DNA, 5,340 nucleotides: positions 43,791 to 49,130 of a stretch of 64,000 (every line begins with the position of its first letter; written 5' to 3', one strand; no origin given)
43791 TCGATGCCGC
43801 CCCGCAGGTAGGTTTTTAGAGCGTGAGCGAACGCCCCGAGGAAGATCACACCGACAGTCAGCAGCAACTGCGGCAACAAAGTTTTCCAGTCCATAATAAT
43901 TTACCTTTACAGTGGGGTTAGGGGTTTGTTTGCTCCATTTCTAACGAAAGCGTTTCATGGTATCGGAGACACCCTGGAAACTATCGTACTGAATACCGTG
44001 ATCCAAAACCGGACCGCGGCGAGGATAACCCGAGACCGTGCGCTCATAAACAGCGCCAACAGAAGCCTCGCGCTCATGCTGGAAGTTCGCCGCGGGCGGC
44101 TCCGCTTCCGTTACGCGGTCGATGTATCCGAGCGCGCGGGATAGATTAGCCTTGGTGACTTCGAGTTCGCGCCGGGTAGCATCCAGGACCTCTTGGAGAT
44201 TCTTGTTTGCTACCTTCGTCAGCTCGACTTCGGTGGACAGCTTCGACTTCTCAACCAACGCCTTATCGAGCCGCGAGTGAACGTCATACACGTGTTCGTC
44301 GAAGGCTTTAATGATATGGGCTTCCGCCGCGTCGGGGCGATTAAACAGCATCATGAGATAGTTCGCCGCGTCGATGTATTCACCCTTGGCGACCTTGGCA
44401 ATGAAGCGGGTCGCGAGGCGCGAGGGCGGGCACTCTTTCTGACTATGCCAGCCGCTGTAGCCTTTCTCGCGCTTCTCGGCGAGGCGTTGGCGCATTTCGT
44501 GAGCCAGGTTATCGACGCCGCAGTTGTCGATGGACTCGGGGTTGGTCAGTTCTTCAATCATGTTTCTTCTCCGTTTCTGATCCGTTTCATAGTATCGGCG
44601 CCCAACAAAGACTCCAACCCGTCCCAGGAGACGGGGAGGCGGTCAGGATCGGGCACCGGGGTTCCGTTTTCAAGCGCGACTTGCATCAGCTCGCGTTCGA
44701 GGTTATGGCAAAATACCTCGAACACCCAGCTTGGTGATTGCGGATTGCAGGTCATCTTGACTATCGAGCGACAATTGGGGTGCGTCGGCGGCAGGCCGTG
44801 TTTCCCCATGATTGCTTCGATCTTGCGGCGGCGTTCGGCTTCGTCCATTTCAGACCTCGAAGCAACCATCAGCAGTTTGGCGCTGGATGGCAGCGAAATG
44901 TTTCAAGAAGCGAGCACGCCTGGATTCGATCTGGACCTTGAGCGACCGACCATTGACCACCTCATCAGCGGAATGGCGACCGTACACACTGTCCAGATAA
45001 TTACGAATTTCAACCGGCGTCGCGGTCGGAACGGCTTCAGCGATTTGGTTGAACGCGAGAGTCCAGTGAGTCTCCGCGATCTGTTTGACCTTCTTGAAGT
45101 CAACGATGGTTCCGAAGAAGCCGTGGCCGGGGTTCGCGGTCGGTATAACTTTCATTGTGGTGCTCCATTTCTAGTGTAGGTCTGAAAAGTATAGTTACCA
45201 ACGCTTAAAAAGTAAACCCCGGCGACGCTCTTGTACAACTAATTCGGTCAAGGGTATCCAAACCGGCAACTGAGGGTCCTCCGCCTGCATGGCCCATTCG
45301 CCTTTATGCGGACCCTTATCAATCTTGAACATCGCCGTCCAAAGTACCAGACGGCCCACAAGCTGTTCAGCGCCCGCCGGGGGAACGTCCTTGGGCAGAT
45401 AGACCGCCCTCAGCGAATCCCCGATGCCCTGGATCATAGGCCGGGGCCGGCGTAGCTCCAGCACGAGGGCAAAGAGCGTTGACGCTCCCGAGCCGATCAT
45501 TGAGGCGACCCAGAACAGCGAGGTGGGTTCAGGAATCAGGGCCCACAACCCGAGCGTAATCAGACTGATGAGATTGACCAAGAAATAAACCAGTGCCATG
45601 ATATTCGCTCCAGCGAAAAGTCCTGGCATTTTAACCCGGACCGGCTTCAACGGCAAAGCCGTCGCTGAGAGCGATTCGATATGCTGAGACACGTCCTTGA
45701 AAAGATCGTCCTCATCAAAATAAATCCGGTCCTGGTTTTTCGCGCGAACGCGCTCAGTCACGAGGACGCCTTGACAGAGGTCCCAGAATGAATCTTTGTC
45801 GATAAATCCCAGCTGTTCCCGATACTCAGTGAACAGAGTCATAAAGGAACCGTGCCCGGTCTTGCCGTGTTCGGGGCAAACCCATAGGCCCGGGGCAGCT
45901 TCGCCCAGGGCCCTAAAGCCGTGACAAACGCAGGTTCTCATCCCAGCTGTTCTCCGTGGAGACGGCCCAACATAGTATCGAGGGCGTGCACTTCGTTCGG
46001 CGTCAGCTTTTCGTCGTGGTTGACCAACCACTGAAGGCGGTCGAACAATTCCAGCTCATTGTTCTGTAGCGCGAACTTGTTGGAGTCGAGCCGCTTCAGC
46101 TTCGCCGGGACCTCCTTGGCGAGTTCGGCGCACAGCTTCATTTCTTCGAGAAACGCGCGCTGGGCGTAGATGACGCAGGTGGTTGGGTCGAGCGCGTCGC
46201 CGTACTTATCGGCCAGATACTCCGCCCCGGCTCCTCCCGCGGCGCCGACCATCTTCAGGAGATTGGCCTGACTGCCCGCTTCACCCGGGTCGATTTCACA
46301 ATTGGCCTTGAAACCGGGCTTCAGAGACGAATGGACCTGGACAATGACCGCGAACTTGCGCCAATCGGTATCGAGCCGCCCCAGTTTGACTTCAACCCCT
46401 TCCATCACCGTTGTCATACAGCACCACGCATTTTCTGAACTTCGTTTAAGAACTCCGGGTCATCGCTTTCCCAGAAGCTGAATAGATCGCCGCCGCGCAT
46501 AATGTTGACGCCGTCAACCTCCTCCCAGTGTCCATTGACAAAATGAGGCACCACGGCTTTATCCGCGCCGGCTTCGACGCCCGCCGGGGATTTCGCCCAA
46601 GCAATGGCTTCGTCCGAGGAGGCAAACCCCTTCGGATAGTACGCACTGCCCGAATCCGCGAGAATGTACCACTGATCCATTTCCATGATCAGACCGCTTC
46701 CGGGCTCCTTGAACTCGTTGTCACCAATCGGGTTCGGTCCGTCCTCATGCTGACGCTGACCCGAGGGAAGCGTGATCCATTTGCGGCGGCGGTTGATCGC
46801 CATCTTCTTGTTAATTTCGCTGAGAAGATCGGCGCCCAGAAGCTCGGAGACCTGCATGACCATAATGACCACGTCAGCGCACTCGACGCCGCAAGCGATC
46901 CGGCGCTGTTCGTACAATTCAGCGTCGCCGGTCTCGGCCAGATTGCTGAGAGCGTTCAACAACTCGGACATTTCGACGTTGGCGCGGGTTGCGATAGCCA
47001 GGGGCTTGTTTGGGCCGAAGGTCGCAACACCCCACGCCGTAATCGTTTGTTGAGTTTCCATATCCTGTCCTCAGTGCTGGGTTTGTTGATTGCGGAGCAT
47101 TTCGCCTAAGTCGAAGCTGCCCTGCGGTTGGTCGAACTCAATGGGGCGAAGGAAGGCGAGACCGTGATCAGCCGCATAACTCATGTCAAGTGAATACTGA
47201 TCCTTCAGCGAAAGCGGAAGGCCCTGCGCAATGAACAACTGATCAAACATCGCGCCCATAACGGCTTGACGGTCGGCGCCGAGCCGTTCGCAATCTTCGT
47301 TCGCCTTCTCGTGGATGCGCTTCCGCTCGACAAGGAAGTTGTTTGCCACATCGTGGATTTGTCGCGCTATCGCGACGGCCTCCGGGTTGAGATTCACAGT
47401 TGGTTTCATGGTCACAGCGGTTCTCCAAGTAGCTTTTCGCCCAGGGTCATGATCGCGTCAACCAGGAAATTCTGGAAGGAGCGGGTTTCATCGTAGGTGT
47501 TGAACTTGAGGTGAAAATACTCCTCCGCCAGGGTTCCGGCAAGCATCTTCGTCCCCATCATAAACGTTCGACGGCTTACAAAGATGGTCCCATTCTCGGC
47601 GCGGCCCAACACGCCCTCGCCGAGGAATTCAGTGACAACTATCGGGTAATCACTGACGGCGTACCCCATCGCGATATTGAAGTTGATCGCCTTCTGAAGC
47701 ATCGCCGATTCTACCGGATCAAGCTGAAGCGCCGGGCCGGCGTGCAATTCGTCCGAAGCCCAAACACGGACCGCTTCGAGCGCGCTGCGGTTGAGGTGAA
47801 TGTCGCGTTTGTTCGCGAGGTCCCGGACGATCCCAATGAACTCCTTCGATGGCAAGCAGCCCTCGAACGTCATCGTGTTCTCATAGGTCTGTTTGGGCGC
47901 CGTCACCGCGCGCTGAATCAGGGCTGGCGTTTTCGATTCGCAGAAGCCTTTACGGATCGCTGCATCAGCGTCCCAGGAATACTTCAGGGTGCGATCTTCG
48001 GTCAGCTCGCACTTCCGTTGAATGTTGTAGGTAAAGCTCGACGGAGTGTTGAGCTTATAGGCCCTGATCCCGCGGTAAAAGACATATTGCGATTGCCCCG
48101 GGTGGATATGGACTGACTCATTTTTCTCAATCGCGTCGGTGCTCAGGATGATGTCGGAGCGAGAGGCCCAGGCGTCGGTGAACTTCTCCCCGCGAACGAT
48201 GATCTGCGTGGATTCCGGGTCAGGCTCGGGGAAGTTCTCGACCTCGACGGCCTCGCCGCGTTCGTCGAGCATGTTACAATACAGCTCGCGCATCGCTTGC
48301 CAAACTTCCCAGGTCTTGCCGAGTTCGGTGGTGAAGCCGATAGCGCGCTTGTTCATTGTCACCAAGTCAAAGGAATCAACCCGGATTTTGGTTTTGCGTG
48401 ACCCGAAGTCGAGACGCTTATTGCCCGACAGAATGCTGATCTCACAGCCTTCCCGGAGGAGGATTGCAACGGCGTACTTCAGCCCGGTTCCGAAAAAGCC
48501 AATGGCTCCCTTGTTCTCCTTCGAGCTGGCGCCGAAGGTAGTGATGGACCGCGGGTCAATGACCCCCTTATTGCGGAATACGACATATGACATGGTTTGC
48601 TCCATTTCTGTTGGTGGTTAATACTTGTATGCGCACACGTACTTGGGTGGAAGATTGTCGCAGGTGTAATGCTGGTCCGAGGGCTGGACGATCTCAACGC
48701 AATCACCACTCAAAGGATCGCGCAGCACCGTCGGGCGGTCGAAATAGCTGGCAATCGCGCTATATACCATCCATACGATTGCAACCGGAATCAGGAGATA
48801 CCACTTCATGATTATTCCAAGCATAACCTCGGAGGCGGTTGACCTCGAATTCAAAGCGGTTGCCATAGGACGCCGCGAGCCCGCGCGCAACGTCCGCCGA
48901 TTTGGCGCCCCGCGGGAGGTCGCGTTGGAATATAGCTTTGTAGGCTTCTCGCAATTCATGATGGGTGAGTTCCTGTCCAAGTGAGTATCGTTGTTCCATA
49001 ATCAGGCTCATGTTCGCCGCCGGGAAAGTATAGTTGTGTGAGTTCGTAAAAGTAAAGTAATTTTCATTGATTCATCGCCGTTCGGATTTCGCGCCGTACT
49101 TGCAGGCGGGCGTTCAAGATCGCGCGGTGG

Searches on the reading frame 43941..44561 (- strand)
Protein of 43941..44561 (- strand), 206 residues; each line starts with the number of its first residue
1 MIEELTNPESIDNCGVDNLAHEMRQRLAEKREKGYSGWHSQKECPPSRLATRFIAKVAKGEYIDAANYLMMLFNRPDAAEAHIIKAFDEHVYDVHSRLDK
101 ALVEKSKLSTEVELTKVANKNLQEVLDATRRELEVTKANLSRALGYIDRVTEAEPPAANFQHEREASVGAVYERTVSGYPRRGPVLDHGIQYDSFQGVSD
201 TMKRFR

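Call 62: search_protein_families(library=phrogs, proteins=[window:43941-44561:-])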
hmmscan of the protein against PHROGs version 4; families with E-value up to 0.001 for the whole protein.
window:43941-44561:- (206 aa): 5 families
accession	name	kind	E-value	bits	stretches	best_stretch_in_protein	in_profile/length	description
phrog_16645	-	unknown function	9.5e-28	98.4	2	8-81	11-84/227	-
phrog_20881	-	unknown function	4.9e-17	63.4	1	79-193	66-181/189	-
phrog_8298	-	unknown function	7.9e-11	43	1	8-77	33-102/107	-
phrog_5040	-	unknown function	3e-05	24.9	1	6-101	24-122/150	-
phrog_8209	-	unknown function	0.00046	21.3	1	17-74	83-141/272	-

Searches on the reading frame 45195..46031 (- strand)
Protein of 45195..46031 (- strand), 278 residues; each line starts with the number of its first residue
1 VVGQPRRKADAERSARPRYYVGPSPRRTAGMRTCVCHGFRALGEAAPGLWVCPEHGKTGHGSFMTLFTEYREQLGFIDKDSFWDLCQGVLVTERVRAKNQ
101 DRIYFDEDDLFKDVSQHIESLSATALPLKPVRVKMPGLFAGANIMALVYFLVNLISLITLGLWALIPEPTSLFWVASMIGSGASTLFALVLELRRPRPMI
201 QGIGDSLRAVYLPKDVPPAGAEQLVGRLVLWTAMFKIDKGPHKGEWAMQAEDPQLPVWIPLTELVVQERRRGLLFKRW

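Call 62: search_protein_families(library=phrogs, proteins=[window:45195-46031:-])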
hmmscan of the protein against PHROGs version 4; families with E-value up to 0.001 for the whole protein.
window:45195-46031:- (278 aa): 1 family
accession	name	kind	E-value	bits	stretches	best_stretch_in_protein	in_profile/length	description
phrog_13330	-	unknown function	3.3e-10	41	1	63-122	9-68/109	-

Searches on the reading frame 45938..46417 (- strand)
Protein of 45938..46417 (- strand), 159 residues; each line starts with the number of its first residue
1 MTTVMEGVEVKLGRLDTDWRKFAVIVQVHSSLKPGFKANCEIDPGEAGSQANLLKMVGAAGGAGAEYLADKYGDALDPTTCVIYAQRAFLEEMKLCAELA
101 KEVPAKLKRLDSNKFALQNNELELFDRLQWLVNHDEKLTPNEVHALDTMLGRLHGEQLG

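Call 62: search_protein_families(library=phrogs, proteins=[window:45938-46417:-])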
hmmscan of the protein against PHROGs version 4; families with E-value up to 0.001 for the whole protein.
window:45938-46417:- (159 aa): 1 family
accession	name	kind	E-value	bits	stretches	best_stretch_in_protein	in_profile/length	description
phrog_7569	-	unknown function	5e-50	170.5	1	1-158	1-158/158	-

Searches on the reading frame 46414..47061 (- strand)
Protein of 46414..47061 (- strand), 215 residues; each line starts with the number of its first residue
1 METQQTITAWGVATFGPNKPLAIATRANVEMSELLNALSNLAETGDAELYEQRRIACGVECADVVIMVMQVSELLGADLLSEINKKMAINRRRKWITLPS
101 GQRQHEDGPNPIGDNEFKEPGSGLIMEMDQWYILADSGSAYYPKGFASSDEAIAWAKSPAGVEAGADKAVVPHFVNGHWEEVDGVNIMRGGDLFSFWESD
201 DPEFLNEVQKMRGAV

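Call 62: search_protein_families(library=phrogs, proteins=[window:46414-47061:-])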
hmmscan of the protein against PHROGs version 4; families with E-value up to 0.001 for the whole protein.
window:46414-47061:- (215 aa): 3 families
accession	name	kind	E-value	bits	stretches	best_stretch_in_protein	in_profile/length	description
phrog_9147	-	unknown function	9.4e-63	212.5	1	1-200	2-196/204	-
phrog_3301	-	other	0.0001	23.3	1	48-94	115-161/169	pyrophosphatase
phrog_2245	-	other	0.00019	22.3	1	25-88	139-195/218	nucleoside triphosphate pyrophosphohydrolase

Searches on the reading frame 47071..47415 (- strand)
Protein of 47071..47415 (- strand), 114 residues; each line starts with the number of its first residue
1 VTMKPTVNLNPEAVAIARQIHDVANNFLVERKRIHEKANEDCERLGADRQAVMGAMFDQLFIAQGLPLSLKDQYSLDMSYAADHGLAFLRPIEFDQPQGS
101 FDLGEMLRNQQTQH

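Call 62: search_protein_families(library=phrogs, proteins=[window:47071-47415:-])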
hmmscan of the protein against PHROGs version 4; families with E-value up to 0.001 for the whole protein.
window:47071-47415:- (114 aa): 1 family
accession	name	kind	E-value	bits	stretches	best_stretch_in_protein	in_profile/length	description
phrog_9297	-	unknown function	9.5e-14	52.9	1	3-100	4-101/117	-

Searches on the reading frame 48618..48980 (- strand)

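Call 62: search_protein_families(library=phrogs, proteins=[window:48618-48980:-])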
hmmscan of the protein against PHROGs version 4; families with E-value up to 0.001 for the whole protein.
window:48618-48980:- (120 aa): 2 families
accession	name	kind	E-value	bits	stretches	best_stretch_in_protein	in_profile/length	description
phrog_8293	-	unknown function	1.5e-07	32.6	1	61-114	12-69/75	-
phrog_14626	-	unknown function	2.4e-06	28.8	1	8-114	1-115/121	-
